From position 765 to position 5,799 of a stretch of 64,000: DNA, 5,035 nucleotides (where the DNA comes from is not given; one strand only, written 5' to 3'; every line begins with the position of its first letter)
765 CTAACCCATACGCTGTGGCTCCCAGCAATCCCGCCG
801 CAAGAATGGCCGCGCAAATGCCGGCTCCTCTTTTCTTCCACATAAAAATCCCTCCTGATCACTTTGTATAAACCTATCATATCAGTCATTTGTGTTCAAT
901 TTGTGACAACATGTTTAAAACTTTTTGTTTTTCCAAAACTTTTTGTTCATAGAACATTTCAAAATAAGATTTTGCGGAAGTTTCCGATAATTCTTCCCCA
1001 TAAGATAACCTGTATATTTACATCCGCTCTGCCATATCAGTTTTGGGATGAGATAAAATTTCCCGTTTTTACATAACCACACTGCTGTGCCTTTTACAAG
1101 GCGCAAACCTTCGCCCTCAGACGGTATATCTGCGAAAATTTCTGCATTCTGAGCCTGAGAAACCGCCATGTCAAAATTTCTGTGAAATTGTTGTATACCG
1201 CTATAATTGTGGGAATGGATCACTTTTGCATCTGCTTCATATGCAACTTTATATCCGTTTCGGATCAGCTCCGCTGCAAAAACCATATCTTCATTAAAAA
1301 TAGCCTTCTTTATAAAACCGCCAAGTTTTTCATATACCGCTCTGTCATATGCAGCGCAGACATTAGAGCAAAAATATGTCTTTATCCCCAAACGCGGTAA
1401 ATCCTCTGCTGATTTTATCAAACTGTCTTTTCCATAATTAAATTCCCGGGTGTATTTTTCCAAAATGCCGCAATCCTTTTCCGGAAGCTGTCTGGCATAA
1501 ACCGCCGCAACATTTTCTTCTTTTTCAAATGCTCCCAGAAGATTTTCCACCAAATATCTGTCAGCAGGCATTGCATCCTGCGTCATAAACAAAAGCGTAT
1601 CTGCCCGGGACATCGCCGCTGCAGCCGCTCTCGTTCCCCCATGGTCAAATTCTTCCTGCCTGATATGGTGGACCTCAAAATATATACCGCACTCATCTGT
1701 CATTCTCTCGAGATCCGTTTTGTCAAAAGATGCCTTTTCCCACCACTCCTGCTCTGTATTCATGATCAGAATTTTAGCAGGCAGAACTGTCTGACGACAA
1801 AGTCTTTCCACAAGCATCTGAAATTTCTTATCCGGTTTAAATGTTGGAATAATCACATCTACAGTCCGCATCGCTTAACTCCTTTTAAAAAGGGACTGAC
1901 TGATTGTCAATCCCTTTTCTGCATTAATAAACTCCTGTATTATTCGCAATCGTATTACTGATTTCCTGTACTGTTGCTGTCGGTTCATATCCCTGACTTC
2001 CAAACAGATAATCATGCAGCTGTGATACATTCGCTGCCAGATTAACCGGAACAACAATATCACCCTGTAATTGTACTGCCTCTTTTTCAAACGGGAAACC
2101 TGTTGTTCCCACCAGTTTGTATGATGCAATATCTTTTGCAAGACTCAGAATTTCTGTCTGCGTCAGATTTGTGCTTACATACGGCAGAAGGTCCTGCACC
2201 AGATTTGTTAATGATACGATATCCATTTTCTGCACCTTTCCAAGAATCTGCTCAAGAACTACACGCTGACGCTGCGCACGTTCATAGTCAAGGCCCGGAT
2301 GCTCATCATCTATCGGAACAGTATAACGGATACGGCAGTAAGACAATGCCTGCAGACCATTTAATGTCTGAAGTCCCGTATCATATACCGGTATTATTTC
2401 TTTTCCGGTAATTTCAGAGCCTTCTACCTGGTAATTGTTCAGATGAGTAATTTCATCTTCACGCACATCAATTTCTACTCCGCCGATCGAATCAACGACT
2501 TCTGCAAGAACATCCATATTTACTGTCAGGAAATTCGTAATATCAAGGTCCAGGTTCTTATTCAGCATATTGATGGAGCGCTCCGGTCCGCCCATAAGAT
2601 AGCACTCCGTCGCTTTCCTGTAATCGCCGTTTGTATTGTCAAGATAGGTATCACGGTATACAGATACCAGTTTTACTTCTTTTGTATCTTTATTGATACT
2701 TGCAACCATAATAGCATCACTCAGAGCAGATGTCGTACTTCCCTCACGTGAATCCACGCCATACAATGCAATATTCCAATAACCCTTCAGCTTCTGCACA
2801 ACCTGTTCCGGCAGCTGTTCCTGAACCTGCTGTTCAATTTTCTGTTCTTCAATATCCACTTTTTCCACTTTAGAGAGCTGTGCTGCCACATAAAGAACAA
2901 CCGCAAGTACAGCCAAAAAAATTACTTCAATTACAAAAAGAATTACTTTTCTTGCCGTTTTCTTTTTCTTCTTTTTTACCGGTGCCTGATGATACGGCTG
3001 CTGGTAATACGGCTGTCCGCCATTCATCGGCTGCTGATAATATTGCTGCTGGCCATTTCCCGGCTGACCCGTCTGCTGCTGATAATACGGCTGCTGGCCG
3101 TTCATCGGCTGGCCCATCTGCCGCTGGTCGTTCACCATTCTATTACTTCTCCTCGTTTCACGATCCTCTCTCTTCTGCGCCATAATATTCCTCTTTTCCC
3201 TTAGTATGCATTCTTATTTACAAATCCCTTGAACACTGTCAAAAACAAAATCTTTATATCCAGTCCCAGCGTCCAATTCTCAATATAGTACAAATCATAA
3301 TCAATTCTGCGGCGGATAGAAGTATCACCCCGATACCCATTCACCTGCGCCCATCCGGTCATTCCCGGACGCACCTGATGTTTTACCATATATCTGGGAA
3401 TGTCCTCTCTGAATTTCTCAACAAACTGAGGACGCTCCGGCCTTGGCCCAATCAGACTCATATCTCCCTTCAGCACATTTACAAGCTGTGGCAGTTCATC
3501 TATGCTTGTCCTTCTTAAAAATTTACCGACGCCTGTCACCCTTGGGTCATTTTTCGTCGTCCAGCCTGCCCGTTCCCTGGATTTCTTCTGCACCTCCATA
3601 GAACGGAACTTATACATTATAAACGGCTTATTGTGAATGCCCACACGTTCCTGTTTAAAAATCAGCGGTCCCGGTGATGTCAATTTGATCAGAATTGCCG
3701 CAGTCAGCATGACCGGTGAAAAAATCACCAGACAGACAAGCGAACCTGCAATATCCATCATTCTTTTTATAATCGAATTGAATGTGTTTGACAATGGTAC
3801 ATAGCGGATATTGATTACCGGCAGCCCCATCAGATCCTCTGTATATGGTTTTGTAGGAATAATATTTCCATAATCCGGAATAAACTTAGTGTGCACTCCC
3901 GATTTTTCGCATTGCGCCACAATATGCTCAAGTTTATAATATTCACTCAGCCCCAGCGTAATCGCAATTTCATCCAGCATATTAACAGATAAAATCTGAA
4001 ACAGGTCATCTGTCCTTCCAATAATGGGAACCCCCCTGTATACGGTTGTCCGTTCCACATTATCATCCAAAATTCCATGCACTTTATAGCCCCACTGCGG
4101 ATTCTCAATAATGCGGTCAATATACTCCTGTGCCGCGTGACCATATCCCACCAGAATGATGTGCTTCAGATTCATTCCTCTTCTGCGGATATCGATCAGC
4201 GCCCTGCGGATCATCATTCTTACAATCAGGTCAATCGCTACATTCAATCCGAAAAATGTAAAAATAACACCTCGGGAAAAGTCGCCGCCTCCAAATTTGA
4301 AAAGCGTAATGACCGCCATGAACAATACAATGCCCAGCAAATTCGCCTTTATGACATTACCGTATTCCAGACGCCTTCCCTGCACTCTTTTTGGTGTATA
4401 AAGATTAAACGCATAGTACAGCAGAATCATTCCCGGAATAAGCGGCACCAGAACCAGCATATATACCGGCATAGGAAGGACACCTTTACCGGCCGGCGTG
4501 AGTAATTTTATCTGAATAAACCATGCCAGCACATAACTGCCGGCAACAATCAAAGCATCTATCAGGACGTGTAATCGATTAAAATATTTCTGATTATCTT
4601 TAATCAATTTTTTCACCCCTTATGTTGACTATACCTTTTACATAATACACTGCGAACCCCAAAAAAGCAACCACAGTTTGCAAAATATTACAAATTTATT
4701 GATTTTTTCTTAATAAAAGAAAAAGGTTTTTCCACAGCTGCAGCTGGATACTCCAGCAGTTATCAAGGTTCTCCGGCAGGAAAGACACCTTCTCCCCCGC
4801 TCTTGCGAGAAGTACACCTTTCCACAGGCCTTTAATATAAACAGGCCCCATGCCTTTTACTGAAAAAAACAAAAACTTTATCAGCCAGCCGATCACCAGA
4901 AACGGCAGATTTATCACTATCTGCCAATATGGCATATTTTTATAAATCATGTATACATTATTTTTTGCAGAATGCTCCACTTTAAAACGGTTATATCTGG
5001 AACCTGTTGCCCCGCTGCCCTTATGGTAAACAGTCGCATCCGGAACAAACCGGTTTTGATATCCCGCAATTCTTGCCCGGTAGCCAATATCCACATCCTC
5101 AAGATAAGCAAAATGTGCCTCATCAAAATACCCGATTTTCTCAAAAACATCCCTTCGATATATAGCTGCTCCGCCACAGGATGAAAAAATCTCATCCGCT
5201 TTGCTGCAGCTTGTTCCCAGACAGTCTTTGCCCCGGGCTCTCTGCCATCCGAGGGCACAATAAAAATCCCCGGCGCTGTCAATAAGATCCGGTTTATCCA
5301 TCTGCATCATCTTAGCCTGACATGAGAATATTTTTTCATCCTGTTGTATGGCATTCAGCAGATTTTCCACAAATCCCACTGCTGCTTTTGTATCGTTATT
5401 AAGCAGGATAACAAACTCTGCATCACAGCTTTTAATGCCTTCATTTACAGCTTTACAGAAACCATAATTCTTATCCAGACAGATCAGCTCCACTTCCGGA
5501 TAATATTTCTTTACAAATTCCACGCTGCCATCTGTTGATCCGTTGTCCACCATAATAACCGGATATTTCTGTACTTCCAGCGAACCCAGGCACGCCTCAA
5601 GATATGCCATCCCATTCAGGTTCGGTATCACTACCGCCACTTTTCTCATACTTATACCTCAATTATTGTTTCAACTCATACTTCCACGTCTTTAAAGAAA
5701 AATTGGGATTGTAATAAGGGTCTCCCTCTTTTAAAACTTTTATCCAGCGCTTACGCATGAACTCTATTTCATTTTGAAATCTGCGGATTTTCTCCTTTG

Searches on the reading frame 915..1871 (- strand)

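Call 48: search_protein_families(library=pfam, proteins=[window:915-1871:-], max_evalue=0.00001)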
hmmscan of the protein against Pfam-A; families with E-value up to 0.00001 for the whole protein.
window:915-1871:- (318 aa): 2 families
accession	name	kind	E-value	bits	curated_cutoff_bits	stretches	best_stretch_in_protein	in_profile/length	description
PF00535.33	Glycos_transf_2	-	3.2e-10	40.6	23.3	1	6-184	2-168/168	Glycosyl transferase family 2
PF13641.12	Glyco_tranf_2_3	-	2.2e-06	28.3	27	1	4-222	3-214/230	Glycosyltransferase like family 2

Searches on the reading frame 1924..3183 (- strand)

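Call 48: search_protein_families(library=pfam, proteins=[window:1924-3183:-], max_evalue=0.00001)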
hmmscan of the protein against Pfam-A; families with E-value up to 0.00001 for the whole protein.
window:1924-3183:- (419 aa): 1 family
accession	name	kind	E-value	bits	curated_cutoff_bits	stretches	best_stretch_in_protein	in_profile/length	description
PF03816.19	LytR_cpsA_psr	-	6.5e-31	108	24.6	1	155-318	2-149/150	LytR_cpsA_psr family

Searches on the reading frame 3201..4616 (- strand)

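Call 48: search_protein_families(library=pfam, proteins=[window:3201-4616:-], max_evalue=0.00001)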
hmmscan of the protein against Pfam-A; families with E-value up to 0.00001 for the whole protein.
window:3201-4616:- (471 aa): 2 families
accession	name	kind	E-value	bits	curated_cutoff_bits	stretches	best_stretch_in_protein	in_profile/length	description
PF02397.22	Bac_transf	-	2.7e-73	245.8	27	1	284-464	1-177/179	Bacterial sugar transferase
PF13727.12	CoA_binding_3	-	1.4e-24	87.5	25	1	69-247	2-175/175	CoA-binding domain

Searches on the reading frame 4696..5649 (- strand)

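Call 48: search_protein_families(library=pfam, proteins=[window:4696-5649:-], max_evalue=0.00001)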
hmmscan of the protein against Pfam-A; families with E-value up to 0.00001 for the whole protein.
window:4696-5649:- (317 aa): 4 families
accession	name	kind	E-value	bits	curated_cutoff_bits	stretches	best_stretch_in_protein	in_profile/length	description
PF00535.33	Glycos_transf_2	-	2.9e-24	86.3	23.3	1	6-173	2-168/168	Glycosyl transferase family 2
PF13641.12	Glyco_tranf_2_3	-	5.3e-14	53.2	27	1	4-210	3-212/230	Glycosyltransferase like family 2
PF13632.12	Glyco_trans_2_3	-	5.6e-11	43.1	27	1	79-223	1-137/198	Glycosyl transferase family group 2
PF10111.15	Glyco_tranf_2_2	-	4.9e-07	30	27.3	1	28-207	29-213/276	Glycosyltransferase like family 2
